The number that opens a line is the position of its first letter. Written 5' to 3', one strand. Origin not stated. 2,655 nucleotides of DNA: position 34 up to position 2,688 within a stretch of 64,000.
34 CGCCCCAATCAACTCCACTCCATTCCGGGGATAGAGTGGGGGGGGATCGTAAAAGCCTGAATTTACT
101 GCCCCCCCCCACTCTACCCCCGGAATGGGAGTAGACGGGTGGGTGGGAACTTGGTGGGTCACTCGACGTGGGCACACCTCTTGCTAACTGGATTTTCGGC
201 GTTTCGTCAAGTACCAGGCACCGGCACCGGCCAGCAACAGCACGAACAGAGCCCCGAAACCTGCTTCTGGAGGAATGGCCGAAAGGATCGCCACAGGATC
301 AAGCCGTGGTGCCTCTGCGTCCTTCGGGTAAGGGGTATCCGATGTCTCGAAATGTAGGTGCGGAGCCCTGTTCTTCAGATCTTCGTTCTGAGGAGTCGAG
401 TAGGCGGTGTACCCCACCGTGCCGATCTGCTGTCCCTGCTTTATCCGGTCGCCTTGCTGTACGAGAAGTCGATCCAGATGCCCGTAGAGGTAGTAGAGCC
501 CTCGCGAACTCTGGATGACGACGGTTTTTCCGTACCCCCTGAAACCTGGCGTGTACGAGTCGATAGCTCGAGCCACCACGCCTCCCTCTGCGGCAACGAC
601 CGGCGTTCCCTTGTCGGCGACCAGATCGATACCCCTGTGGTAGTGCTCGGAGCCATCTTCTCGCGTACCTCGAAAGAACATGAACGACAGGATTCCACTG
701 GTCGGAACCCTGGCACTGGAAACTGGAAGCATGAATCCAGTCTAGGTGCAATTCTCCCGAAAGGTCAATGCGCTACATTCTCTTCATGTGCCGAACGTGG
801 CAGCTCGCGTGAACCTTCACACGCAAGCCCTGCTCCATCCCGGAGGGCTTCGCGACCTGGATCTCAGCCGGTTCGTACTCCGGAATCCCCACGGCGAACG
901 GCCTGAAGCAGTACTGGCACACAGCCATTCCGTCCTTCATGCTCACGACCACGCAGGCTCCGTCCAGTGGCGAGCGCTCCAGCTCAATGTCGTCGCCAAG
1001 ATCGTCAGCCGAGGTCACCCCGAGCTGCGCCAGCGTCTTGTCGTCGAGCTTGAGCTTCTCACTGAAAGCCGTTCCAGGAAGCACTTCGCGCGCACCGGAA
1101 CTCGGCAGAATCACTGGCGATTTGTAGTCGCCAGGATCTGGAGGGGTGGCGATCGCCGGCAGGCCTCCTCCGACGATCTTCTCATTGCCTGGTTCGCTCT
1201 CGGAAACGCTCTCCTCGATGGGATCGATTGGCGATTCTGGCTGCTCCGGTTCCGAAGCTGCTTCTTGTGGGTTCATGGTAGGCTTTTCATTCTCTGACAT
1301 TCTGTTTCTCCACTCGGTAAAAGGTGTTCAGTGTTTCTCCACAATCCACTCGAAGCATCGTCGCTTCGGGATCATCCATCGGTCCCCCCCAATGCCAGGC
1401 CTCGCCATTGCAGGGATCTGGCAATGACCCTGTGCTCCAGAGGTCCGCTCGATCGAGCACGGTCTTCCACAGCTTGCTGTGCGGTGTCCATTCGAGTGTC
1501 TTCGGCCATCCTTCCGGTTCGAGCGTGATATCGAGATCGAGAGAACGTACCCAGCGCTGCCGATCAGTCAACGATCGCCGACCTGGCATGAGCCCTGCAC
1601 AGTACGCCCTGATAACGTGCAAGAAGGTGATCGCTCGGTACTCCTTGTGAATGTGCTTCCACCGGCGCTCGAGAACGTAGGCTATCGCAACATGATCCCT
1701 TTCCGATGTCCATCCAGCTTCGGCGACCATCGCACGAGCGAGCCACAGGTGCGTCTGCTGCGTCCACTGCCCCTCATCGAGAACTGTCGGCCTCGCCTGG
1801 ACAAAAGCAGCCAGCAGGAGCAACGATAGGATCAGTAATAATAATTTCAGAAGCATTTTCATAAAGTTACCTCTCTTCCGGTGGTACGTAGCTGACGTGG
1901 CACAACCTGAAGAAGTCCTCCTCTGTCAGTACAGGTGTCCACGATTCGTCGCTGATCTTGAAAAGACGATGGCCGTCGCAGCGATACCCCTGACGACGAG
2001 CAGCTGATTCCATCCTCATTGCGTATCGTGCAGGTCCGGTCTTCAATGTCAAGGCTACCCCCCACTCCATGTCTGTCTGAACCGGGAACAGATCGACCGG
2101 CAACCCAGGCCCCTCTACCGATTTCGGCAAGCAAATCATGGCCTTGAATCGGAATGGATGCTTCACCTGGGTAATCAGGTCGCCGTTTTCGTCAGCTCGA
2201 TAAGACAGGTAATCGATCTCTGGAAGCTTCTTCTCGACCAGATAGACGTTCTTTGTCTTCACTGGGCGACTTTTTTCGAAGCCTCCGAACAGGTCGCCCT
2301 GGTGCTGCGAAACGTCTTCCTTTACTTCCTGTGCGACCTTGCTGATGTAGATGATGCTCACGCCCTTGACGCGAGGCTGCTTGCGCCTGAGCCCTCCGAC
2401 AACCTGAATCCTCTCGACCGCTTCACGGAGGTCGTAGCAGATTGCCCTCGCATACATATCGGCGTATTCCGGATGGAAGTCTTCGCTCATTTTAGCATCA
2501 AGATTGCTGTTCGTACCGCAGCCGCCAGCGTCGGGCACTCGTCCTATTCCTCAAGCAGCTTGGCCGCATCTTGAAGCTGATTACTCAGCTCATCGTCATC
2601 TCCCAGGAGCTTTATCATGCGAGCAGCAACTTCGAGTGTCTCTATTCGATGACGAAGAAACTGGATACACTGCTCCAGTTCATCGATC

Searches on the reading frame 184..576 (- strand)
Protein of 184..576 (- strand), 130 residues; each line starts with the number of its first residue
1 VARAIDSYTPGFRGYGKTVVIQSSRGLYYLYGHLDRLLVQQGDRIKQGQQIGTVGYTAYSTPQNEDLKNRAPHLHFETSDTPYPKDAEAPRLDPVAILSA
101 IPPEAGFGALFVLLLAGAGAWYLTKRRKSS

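Call 113: search_protein_families(library=pfam, proteins=[window:184-576:-], max_evalue=0.01)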
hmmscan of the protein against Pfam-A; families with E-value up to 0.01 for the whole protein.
window:184-576:- (130 aa): 1 family
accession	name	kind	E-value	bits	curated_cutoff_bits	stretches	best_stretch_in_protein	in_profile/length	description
PF01551.29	Peptidase_M23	-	1.6e-17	63.9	28.7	1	12-79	30-88/96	Peptidase family M23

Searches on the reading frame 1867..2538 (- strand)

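Call 112: search_protein_families(library=pfam, proteins=[window:1867-2538:-], max_evalue=0.01)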
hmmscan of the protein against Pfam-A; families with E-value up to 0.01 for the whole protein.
window:1867-2538:- (223 aa): 1 family
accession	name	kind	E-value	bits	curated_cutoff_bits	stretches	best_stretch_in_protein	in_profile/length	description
PF14791.11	DNA_pol_B_thumb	-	2.6e-10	40.4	25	1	162-223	1-62/63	DNA polymerase beta thumb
